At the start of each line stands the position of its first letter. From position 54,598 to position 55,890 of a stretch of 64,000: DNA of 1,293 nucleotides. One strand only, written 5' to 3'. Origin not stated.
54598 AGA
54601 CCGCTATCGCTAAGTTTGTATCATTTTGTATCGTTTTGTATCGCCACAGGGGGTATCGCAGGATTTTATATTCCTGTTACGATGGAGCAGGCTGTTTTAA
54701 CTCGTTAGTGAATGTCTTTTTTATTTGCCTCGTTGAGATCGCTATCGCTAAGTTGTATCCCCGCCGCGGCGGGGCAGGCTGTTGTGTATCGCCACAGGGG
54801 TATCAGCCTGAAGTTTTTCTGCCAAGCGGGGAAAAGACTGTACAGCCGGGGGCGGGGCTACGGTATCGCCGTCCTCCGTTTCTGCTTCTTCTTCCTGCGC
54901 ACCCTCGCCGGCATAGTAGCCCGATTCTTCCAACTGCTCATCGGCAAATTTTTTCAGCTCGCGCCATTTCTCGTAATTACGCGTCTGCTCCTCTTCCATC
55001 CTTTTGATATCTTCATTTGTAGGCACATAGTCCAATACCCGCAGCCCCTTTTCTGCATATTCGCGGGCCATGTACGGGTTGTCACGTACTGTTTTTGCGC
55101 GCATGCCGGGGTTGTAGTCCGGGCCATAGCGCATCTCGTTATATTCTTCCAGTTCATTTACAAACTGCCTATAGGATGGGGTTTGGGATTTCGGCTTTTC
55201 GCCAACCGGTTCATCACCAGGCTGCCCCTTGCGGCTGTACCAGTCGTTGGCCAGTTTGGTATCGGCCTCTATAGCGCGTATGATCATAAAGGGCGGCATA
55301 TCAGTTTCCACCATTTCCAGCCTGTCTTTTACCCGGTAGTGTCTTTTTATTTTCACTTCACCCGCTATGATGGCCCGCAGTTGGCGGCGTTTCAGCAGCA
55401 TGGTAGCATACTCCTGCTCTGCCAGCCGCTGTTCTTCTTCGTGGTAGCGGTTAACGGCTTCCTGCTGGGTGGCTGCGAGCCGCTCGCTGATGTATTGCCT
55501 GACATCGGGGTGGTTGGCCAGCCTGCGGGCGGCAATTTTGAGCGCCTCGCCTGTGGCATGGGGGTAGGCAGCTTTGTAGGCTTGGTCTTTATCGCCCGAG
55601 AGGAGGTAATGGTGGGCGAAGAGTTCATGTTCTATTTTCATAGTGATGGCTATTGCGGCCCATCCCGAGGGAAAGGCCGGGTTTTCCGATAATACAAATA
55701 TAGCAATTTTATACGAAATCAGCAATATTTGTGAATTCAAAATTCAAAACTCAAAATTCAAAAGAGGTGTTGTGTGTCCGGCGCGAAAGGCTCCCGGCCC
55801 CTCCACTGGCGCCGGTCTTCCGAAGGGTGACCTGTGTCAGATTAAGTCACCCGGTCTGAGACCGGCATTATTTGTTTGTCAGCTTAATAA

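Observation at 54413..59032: A 4.6-kb mosaic island splits a legB-legC ... ptmE-like NDP-sugar cassette and severs the head of the polysaccharide locus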

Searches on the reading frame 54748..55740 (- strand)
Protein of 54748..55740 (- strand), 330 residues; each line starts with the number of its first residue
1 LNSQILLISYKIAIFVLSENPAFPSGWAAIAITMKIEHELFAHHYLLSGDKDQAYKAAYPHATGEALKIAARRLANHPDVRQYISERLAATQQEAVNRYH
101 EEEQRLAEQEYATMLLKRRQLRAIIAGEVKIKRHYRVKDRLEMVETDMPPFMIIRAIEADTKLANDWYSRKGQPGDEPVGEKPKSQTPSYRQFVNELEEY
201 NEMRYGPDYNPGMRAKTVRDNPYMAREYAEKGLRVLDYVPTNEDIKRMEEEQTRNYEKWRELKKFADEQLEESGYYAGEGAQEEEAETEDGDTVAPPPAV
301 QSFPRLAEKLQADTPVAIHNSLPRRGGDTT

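Call 3: search_protein_families(library=pfam, proteins=[window:54748-55740:-], max_evalue=0.01)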
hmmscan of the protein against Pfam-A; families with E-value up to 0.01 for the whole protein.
window:54748-55740:- (330 aa): 1 family
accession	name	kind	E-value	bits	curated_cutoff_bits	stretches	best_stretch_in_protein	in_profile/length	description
PF03592.21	Terminase_2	-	0.00033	21.7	26.1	1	39-122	6-80/141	Terminase small subunit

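Call 4: search_protein_families(library=ncbifam, proteins=[window:54748-55740:-], max_evalue=0.01)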
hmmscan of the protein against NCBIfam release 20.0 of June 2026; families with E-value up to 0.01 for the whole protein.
window:54748-55740:- (330 aa): 0 families

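Call 13: search_protein_families(library=phrogs, proteins=[window:54748-55740:-], max_evalue=0.01)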
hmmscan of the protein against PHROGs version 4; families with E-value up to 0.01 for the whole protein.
window:54748-55740:- (330 aa): 2 families
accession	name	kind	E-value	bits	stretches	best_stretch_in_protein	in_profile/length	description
phrog_51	-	head and packaging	2.2e-06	28.6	1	34-97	89-151/261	terminase small subunit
phrog_17390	-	unknown function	0.0013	19.5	1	39-94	8-61/69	-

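Call 36: find_homologous_proteins(query=window:54748-55740:-, max_evalue=0.001)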
Query window:54748-55740:- (330 aa): 25 proteins with E <= 0.001 among 7547 candidates.
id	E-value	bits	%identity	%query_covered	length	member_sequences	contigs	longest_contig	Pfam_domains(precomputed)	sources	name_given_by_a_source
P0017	1.0e-169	582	88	88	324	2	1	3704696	-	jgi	jgi:hypothetical protein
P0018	2.0e-168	578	88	88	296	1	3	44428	-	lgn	-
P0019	7.6e-158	543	86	87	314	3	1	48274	-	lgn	-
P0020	1.0e-157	543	80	90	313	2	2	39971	PF03592.22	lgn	-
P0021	2.1e-157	541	85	88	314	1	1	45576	-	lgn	-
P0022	3.1e-156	538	82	92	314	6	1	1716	-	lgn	-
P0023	1.7e-151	522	84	88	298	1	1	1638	-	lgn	-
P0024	1.1e-150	519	76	90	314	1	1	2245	-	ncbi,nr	ncbi:MAG: hypothetical protein H3C54_14685 [Taibaiella sp.]|nr:hypothetical protein [Taibaiella sp.]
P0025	3.3e-127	442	81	77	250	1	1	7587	-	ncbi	ncbi:MAG TPA: hypothetical protein VIN07_10705, partial [Flavipsychrobacter sp.]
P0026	3.5e-104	367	58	90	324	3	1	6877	-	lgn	-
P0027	2.7e-100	354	61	84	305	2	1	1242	-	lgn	-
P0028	4.4e-86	307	54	87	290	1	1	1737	-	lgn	-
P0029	3.4e-80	288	54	83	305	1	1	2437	-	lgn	-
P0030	7.6e-79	283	50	85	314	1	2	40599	-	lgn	-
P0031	2.5e-76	275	54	72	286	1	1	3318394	-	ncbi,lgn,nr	ncbi:MAG: hypothetical protein H6550_10455 [Chitinophagales bacterium]|nr:hypothetical protein [Chit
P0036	4.1e-58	215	42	86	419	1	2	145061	PF03592.22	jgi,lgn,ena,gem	-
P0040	3.5e-44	170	34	73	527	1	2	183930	-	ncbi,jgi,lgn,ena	-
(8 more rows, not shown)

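Call 38: find_encoding_contigs(protein=P0017, flank=10000, max_places=2)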
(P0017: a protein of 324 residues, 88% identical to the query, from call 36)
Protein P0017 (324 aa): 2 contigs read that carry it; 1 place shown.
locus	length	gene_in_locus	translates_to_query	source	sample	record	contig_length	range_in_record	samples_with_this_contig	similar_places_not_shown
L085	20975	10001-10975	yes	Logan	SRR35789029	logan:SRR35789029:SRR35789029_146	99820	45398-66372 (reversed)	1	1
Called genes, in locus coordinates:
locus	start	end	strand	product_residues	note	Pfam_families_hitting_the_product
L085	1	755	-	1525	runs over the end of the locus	PF13573:SprB, PF13585:CHU_C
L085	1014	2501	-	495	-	PF01943:Polysacc_synt, PF01554:MatE (weak)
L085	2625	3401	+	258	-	PF19567:CpsB_CapC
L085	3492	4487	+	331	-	PF00106:adh_short (weak), PF01370:Epimerase, PF02719:Polysacc_synt_2, PF04321:RmlD_sub_bind, PF05368:NmrA, PF01073:3Beta_HSD, PF13460:NAD_binding_10, PF16363:GDP_Man_Dehyd, +1 more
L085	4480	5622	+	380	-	PF01041:DegT_DnrJ_EryC1, PF01212:Beta_elim_lyase (weak), PF01276:OKR_DC_1 (weak)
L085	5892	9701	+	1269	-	PF24681:Kelch_KLHDC2_KLHL20_DRC7, PF24981:Beta-prop_ATRN-LZTR1 (weak), PF13415:Beta-prop_FBX42, PF24681:Kelch_KLHDC2_KLHL20_DRC7, PF24981:Beta-prop_ATRN-LZTR1 (weak), PF13415:Beta-prop_FBX42, PF24681:Kelch_KLHDC2_KLHL20_DRC7, PF18962:Por_Secre_tail, +3 more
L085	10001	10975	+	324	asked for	-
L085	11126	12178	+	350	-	PF00571:CBS (faint), PF00483:NTP_transferase, PF12804:NTP_transf_3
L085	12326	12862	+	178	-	-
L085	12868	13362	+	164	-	PF02357:NusG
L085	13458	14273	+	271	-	PF02563:Poly_export, PF10531:SLBB (weak), PF22461:SLBB_2 (weak)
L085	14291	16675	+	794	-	PF02706:Wzz, PF13807:GNVR, PF01656:CbiA (weak), PF09140:MipZ (weak), PF10609:ParA (weak), PF13614:AAA_31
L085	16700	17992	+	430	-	PF03721:UDPG_MGDP_dh_N, PF00984:UDPG_MGDP_dh, PF03720:UDPG_MGDP_dh_C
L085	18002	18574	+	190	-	PF25084:LbH_EIF2B, PF25087:GMPPB_C (faint), PF00132:Hexapep, PF14602:Hexapep_2, PF00132:Hexapep (weak)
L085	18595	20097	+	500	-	PF01943:Polysacc_synt, PF13440:Polysacc_synt_3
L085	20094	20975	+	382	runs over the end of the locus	PF20706:GT4-conflict, PF00534:Glycos_transf_1, PF13692:Glyco_trans_1_4, PF13524:Glyco_trans_1_2 (weak)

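Call 39: find_encoding_contigs(protein=P0018, flank=10000, max_places=2)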
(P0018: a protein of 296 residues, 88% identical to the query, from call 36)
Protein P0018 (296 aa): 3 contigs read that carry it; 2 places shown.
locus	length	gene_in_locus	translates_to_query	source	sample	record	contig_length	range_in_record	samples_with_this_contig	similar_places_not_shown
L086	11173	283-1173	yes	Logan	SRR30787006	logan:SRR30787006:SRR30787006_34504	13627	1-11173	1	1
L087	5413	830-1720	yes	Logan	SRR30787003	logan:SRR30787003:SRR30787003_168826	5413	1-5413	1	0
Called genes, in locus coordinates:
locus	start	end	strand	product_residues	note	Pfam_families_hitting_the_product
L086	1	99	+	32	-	?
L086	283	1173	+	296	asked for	-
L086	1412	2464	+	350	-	PF00483:NTP_transferase, PF12804:NTP_transf_3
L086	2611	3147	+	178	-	-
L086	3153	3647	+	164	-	PF02357:NusG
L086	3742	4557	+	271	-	PF02563:Poly_export, PF10531:SLBB (weak), PF22461:SLBB_2 (weak)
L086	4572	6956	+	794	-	PF02706:Wzz, PF13807:GNVR, PF01656:CbiA (weak), PF09140:MipZ (weak), PF10609:ParA, PF13614:AAA_31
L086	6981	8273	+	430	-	PF03721:UDPG_MGDP_dh_N, PF00984:UDPG_MGDP_dh, PF03720:UDPG_MGDP_dh_C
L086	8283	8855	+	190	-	PF00132:Hexapep, PF25084:LbH_EIF2B, PF25087:GMPPB_C (faint), PF14602:Hexapep_2, PF00132:Hexapep (weak)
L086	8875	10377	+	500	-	PF01943:Polysacc_synt, PF13440:Polysacc_synt_3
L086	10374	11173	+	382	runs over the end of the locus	PF20706:GT4-conflict, PF00534:Glycos_transf_1, PF13692:Glyco_trans_1_4, PF13524:Glyco_trans_1_2 (weak)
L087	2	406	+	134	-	?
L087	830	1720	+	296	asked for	-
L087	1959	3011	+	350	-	PF00483:NTP_transferase, PF12804:NTP_transf_3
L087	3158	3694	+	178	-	-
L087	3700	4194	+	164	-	PF02357:NusG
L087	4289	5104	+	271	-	PF02563:Poly_export, PF10531:SLBB (weak), PF22461:SLBB_2 (weak)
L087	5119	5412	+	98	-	?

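Call 40: find_encoding_contigs(protein=P0020, flank=10000, max_places=2)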
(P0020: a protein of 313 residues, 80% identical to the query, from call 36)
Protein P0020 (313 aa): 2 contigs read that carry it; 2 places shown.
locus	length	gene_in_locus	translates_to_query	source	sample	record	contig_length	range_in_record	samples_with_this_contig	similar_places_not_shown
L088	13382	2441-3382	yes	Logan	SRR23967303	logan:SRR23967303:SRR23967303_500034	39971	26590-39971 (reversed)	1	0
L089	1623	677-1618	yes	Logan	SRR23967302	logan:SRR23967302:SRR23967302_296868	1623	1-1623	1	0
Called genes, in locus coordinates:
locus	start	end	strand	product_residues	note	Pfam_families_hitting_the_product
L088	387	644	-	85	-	-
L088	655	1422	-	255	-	-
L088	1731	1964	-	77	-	-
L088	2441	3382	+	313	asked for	PF03592:Terminase_2 (weak)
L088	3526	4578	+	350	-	PF00483:NTP_transferase, PF12804:NTP_transf_3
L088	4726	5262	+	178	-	-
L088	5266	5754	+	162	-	PF02357:NusG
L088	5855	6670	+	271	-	PF02563:Poly_export, PF10531:SLBB (weak), PF22461:SLBB_2 (weak)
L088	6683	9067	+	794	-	PF02706:Wzz, PF13807:GNVR, PF01656:CbiA (weak), PF09140:MipZ (weak), PF10609:ParA, PF13614:AAA_31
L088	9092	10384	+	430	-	PF03721:UDPG_MGDP_dh_N, PF00984:UDPG_MGDP_dh, PF03720:UDPG_MGDP_dh_C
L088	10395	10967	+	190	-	PF25084:LbH_EIF2B, PF25087:GMPPB_C (faint), PF00132:Hexapep, PF14602:Hexapep_2, PF00132:Hexapep (weak)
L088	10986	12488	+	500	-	PF01943:Polysacc_synt, PF13440:Polysacc_synt_3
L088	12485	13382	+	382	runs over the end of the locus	PF20706:GT4-conflict, PF00534:Glycos_transf_1, PF13692:Glyco_trans_1_4, PF13524:Glyco_trans_1_2 (faint)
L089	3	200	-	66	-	?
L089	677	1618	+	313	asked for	PF03592:Terminase_2 (weak)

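Call 42: find_encoding_contigs(protein=P0031, flank=8000, max_places=2)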
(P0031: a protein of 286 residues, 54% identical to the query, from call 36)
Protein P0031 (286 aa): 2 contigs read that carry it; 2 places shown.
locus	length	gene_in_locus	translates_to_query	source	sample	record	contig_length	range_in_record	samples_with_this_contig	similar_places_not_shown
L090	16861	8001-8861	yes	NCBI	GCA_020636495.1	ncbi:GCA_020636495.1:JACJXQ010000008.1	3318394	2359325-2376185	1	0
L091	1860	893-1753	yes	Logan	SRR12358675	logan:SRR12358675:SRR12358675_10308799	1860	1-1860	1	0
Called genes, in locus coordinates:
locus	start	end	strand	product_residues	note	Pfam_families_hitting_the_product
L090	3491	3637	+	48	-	-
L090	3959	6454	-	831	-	PF00270:DEAD, PF04851:ResIII (weak), PF00271:Helicase_C, PF19306:WHD_Lhr, PF08494:DEAD_assoc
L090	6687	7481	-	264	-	PF18962:Por_Secre_tail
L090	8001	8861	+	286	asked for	-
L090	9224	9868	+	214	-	PF00072:Response_reg, PF00196:GerE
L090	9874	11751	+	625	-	PF00989:PAS (faint), PF08448:PAS_4 (weak), PF13426:PAS_9 (faint), PF13188:PAS_8 (weak), PF00512:HisKA, PF02518:HATPase_c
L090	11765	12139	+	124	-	PF00072:Response_reg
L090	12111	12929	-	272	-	PF01209:Ubie_methyltran, PF13489:Methyltransf_23 (weak), PF13847:Methyltransf_31, PF08241:Methyltransf_11, PF08242:Methyltransf_12, PF13649:Methyltransf_25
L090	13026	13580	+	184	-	PF25589:DUF7935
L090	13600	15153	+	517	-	PF01642:MM_CoA_mutase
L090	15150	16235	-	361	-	PF12725:DUF3810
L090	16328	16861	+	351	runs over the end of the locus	PF25917:BSH_RND, PF25973:BSH_CzcB, PF25876:HH_MFP_RND, PF25944:Beta-barrel_RND (weak), PF25954:Beta-barrel_RND_2, PF25967:RND-MFP_C (weak), PF25989:YknX_C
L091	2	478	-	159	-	?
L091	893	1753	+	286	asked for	-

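Call 43: find_encoding_contigs(protein=P0036, flank=8000, max_places=2)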
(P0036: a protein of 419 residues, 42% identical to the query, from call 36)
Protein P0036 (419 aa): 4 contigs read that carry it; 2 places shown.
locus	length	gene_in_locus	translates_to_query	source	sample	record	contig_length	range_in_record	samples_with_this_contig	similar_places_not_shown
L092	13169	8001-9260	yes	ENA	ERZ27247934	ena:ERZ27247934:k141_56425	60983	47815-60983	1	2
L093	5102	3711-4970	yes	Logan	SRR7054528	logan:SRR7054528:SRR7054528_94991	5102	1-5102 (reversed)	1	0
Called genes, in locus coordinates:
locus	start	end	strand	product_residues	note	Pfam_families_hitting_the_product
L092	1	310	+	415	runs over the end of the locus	PF01041:DegT_DnrJ_EryC1, PF00155:Aminotran_1_2, PF00266:Aminotran_5, PF01053:Cys_Met_Meta_PP (faint)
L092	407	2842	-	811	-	PF08447:PAS_3, PF00989:PAS, PF08447:PAS_3, PF13426:PAS_9, PF00989:PAS, PF08447:PAS_3, PF13426:PAS_9, PF00989:PAS, +10 more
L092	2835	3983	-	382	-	PF08495:FIST, PF10442:FIST_C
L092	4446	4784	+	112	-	PF13442:Cytochrome_CBB3 (weak), PF00034:Cytochrom_C (weak)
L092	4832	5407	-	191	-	PF05724:TPMT, PF13489:Methyltransf_23 (weak), PF08241:Methyltransf_11, PF13649:Methyltransf_25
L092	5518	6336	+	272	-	PF10021:PARG_cat_microb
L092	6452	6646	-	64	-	-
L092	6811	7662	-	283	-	PF01909:NTP_transf_2 (faint), PF18765:Polbeta (weak), PF05168:HEPN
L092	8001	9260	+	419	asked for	PF03592:Terminase_2 (faint)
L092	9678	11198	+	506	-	PF01336:tRNA_anti-codon, PF00152:tRNA-synt_2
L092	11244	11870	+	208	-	PF07920:DUF1684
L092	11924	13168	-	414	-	?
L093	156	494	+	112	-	PF13442:Cytochrome_CBB3 (weak), PF00034:Cytochrom_C (weak)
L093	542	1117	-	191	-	PF05724:TPMT, PF13489:Methyltransf_23 (weak), PF08241:Methyltransf_11, PF13649:Methyltransf_25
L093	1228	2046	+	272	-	PF10021:PARG_cat_microb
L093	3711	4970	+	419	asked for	PF03592:Terminase_2 (faint)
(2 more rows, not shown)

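Call 44: find_encoding_contigs(protein=P0040, flank=8000, max_places=2)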
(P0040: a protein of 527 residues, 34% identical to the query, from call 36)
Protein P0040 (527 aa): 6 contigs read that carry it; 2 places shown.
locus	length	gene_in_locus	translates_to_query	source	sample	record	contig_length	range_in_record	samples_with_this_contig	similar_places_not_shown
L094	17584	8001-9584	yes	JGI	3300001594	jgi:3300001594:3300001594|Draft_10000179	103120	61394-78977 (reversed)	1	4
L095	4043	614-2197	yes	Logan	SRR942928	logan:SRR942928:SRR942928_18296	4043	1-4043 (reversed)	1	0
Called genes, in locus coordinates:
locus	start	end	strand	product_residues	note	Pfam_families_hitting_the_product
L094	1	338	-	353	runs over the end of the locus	PF17773:UPF0176_N, PF00581:Rhodanese, PF12368:Rhodanese_C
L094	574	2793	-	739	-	PF19081:Ig_7 (faint), PF13585:CHU_C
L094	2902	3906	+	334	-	PF01112:Asparaginase_2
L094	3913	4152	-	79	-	PF05192:MutS_III (weak)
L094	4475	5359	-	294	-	PF07661:MORN_2 (faint), PF03544:TonB_C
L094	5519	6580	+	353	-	PF25852:DUF6242_C (faint), PF02012:BNR (faint), PF14870:PSII_BNR, PF15902:Sortilin-Vps10 (weak)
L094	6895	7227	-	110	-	PF07883:Cupin_2 (weak)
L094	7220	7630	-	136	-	-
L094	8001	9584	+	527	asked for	-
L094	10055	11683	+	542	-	PF01039:Carboxyl_trans, PF03255:ACCA, PF06833:MdcE (weak)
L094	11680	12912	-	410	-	PF02401:LYTB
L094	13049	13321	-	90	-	-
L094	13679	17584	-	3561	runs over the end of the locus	PF00801:PKD (faint), PF07679:I-set (faint), PF13927:Ig_3 (faint), PF19408:PKD_6 (faint), PF23466:WWE_4 (faint), PF18911:PKD_4 (faint), PF19081:Ig_7, PF18962:Por_Secre_tail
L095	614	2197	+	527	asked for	-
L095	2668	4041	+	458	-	?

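Call 67: predict_structure(alignment_id=A2)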
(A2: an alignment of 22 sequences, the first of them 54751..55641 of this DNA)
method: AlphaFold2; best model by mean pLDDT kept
length: 297 residues; sequences in the alignment: 22
mean_pLDDT: 76.9   pTM: 0.37
mean pLDDT of the five models: 76.9, 74.6, 74.2, 73.5, 71.7
residues with pLDDT >= 90: 156; 70-90: 57; 50-70: 11; < 50: 73
segments of 3 or more residues with pLDDT < 50: 141-157, 242-297
pLDDT, mean of each block of 10 residues (from residue 1): 89 91 87 86 92 93 94 92 95 92 90 93 96 81 41 48 82 92 93 92 93 93 90 74 37 30 40 43 39 37
secondary structure, 60 per line:
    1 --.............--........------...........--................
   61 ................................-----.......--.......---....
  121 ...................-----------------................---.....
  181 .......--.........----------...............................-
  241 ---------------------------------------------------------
elements in order: H3-15 H18-25 H32-42 H45-92 E98-104 E107-113 H117-139 H157-172 H176-187 H190-198 H209-239

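Call 71: fold_search(model_id=the predicted structure, library=pdb)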
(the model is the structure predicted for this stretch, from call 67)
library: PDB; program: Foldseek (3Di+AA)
matches with E <= 10: 216; with E <= 0.001: 0
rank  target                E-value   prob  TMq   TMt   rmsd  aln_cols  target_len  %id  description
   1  3zqq_C                2.2e-03  1.00  0.16  0.34  18.0       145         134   14  Crystal structure of the full-length small terminase from a SPP1-like bacteriophage (released 2011-12-28)
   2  3zqm_E                1.7e-01  1.00  0.14  0.61   2.6        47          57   19  Crystal structure of the small terminase oligomerization core domain from a SPP1-like bacteriophage (crystal form 1) (released 2011-12-28)
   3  3zqm_A                1.7e-01  1.00  0.14  0.58   2.6        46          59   20  Crystal structure of the small terminase oligomerization core domain from a SPP1-like bacteriophage (crystal form 1) (released 2011-12-28)
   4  3zqm_B                2.1e-01  1.00  0.14  0.62   2.7        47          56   19  Crystal structure of the small terminase oligomerization core domain from a SPP1-like bacteriophage (crystal form 1) (released 2011-12-28)
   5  4zc3                  2.3e-01  1.00  0.18  0.83   1.6        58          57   19  DNA binding domain of small terminase SF6 phage (released 2015-12-30)
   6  3zqm_I                2.4e-01  1.00  0.14  0.59   2.7        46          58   20  Crystal structure of the small terminase oligomerization core domain from a SPP1-like bacteriophage (crystal form 1) (released 2011-12-28)
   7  3zqp_B                2.4e-01  1.00  0.14  0.48   2.8        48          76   19  Crystal structure of the small terminase oligomerization domain from a SPP1-like bacteriophage (released 2011-12-28)
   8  3zqn_A                2.6e-01  1.00  0.13  0.50   2.7        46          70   20  Crystal structure of the small terminase oligomerization core domain from a SPP1-like bacteriophage (crystal form 2) (released 2011-12-28)
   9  3zqm_H                2.6e-01  1.00  0.13  0.61   2.7        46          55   20  Crystal structure of the small terminase oligomerization core domain from a SPP1-like bacteriophage (crystal form 1) (released 2011-12-28)
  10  3zqn_I                2.6e-01  1.00  0.13  0.49   2.7        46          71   20  Crystal structure of the small terminase oligomerization core domain from a SPP1-like bacteriophage (crystal form 2) (released 2011-12-28)
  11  3zqp_E                3.7e-01  1.00  0.14  0.48   2.8        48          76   19  Crystal structure of the small terminase oligomerization domain from a SPP1-like bacteriophage (released 2011-12-28)
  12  3zqp_C                3.7e-01  1.00  0.14  0.47   2.8        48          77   19  Crystal structure of the small terminase oligomerization domain from a SPP1-like bacteriophage (released 2011-12-28)
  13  3zqp_A                4.3e-01  0.99  0.14  0.48   2.8        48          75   19  Crystal structure of the small terminase oligomerization domain from a SPP1-like bacteriophage (released 2011-12-28)
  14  2nyx_B                1.4e+00  0.14  0.10  0.17  11.2        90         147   12  Crystal structure of RV1404 from Mycobacterium tuberculosis (released 2006-12-05)
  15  3zqq_B                1.5e+00  0.92  0.14  0.47   2.8        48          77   19  Crystal structure of the full-length small terminase from a SPP1-like bacteriophage (released 2011-12-28)
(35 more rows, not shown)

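Call 79: search_dna_similar(query=window:54751-55641:-, collection=phages, mode=protein, max_evalue=0.001, max_rows=15)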
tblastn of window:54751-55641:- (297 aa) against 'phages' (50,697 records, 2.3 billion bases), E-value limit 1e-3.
No match.
